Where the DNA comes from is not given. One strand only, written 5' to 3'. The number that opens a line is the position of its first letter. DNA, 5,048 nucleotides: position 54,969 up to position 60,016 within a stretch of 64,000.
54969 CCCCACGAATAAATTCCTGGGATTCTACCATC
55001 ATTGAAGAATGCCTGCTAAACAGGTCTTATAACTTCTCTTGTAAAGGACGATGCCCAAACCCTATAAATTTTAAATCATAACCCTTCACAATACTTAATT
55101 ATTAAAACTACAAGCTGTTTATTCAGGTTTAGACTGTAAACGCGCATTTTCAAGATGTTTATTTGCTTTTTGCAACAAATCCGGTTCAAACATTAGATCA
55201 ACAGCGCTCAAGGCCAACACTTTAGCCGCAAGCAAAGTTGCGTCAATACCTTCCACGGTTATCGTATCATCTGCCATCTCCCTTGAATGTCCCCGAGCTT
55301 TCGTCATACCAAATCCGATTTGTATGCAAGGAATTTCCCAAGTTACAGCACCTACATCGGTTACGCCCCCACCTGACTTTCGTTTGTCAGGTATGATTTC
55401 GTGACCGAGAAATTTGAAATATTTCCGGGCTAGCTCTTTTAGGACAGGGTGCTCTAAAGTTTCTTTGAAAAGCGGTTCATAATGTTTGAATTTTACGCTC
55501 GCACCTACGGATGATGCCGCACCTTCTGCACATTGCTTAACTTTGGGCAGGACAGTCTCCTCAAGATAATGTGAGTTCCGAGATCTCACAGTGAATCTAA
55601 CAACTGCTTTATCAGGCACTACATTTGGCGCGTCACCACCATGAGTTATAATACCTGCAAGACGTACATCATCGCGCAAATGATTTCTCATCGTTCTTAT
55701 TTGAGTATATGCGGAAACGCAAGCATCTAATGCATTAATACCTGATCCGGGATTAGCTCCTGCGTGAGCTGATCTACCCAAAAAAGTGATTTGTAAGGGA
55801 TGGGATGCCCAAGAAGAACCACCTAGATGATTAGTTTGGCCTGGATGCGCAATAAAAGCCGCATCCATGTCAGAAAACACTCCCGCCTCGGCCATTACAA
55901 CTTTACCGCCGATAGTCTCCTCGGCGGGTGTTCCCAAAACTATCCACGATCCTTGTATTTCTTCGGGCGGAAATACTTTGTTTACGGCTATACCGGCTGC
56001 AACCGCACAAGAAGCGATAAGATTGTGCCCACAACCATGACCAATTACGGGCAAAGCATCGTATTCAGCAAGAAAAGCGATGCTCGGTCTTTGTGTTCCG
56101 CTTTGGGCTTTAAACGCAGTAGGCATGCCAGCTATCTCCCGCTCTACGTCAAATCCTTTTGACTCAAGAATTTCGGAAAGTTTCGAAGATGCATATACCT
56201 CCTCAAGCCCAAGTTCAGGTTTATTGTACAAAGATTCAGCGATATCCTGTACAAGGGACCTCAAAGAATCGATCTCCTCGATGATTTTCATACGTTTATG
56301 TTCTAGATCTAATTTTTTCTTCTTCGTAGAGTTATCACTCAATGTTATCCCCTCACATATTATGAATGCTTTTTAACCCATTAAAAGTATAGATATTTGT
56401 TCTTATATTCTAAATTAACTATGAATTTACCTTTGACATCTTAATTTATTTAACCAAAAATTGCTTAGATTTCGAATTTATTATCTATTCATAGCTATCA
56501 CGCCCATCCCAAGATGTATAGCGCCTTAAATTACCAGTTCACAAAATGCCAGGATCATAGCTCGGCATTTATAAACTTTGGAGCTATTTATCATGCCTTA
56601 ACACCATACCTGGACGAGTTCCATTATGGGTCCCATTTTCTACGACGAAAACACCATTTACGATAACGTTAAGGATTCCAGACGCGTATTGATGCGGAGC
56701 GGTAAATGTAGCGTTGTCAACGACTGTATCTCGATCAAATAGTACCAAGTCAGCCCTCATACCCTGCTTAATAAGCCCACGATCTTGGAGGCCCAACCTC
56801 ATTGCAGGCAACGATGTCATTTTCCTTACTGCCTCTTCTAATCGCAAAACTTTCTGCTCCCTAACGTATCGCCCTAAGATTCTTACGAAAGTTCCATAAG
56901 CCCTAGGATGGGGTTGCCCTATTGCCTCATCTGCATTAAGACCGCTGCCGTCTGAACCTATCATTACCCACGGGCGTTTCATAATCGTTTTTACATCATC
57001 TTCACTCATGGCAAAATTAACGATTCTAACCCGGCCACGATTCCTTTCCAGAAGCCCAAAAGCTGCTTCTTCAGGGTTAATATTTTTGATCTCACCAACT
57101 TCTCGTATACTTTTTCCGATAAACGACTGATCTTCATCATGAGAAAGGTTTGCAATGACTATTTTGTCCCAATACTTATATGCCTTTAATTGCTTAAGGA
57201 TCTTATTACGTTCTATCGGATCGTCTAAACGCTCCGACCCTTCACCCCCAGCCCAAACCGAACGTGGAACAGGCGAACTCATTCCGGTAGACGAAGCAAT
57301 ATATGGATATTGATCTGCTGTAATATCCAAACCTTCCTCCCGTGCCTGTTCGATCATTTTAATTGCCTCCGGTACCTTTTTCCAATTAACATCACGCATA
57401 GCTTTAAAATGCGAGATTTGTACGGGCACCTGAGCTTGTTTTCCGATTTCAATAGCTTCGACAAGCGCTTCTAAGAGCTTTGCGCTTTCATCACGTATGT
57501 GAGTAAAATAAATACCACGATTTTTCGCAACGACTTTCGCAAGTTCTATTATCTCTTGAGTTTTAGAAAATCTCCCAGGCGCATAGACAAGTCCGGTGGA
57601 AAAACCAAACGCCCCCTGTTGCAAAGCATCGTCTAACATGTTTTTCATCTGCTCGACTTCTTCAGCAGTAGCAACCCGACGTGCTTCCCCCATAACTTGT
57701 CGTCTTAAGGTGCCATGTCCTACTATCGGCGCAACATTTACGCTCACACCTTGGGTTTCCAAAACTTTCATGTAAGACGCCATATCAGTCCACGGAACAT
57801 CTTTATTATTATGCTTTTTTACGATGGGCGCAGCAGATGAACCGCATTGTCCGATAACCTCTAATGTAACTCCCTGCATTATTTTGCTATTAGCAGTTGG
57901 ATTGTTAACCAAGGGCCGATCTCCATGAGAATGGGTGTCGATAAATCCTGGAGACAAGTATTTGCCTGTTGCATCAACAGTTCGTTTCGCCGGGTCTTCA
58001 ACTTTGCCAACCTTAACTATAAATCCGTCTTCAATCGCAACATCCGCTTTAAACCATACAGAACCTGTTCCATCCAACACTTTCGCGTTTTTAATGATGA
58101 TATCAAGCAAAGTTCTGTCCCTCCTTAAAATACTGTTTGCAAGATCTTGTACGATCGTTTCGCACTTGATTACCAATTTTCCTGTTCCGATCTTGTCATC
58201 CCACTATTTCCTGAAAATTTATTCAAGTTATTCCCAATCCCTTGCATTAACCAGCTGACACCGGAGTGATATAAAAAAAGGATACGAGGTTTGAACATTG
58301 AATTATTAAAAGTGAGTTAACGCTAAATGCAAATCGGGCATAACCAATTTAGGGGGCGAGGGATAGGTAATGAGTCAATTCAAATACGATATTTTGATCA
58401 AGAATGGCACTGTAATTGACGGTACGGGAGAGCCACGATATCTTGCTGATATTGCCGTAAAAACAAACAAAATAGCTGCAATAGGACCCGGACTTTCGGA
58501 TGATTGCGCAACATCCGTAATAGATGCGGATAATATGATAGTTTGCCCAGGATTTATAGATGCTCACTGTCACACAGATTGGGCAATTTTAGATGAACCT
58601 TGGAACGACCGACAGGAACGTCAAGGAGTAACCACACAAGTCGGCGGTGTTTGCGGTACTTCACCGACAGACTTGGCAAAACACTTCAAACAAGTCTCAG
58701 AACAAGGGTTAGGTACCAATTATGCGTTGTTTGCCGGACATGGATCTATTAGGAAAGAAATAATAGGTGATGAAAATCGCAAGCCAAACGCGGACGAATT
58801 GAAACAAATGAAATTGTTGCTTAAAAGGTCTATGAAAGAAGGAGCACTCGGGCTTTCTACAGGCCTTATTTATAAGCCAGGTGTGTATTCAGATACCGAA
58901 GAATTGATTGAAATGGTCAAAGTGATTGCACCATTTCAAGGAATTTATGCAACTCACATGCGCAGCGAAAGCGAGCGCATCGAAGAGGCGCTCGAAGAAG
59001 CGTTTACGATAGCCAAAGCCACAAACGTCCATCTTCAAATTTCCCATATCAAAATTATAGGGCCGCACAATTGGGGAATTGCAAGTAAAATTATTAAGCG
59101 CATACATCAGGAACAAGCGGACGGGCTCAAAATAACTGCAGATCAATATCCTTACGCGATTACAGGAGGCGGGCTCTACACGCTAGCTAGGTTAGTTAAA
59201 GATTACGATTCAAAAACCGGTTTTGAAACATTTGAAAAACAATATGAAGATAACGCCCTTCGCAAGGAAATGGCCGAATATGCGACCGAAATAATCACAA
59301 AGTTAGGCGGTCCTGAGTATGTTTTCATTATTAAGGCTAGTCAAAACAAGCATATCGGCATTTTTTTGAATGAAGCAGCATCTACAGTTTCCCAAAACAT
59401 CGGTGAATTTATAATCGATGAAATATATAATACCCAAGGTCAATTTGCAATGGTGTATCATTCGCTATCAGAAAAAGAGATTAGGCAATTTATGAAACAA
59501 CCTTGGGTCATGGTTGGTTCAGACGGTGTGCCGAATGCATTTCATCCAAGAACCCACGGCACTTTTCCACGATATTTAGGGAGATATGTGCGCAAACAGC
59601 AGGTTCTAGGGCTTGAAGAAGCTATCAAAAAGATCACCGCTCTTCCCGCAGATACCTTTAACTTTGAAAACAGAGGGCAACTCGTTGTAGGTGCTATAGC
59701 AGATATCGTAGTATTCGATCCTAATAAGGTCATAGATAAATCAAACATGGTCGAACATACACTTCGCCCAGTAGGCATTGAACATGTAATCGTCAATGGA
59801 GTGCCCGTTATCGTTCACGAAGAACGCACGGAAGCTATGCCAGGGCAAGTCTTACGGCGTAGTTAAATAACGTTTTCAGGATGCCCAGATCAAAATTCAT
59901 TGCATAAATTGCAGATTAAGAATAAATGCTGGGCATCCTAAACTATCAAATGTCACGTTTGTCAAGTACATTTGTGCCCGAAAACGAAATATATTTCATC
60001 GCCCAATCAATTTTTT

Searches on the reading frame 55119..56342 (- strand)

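Call 56: search_protein_families(library=pfam, proteins=[window:55119-56342:-], max_evalue=0.00001)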
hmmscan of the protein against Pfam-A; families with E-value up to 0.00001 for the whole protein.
window:55119-56342:- (407 aa): 1 family
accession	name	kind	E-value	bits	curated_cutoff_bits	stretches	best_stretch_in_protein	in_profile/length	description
PF07687.19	M20_dimer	-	9.6e-09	35.6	21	1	184-264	10-91/107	Peptidase dimerisation domain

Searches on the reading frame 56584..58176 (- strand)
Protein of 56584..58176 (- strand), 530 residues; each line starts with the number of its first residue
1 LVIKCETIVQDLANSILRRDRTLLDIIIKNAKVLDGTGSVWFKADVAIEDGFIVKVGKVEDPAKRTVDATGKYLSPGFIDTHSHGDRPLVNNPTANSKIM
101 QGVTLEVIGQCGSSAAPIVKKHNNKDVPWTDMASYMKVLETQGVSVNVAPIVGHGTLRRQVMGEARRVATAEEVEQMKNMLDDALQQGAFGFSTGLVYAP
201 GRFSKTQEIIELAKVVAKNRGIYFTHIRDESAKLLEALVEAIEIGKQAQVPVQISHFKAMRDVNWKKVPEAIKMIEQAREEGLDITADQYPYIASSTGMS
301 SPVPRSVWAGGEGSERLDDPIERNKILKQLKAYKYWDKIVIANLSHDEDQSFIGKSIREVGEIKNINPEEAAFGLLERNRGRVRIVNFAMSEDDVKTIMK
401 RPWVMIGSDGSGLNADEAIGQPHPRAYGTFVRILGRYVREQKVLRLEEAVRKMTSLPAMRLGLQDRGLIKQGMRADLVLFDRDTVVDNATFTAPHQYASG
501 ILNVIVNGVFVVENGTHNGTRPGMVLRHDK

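Call 56: search_protein_families(library=pfam, proteins=[window:56584-58176:-], max_evalue=0.00001)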
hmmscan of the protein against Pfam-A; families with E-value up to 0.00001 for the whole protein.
window:56584-58176:- (530 aa): 3 families
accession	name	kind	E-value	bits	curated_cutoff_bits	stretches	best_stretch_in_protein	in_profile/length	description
PF07969.17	Amidohydro_3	-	4.5e-33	115.9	29.7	2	388-512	356-472/472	Amidohydrolase family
PF01979.26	Amidohydro_1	-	2.7e-13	50.3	25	1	394-509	242-343/345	Amidohydrolase family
PF00449.26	Urease_alpha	-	1e-06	29.5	23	1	10-63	52-103/121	Urease alpha-subunit, N-terminal domain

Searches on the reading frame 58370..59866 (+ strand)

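Call 56: search_protein_families(library=pfam, proteins=[window:58370-59866:+], max_evalue=0.00001)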
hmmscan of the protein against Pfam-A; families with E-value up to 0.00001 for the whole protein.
window:58370-59866:+ (498 aa): 2 families
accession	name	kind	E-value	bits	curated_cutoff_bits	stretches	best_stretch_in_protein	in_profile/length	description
PF07969.17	Amidohydro_3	-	8.2e-26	91.9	29.7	2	370-480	358-471/472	Amidohydrolase family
PF01979.26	Amidohydro_1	-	7.9e-15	55.4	25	1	380-479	245-344/345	Amidohydrolase family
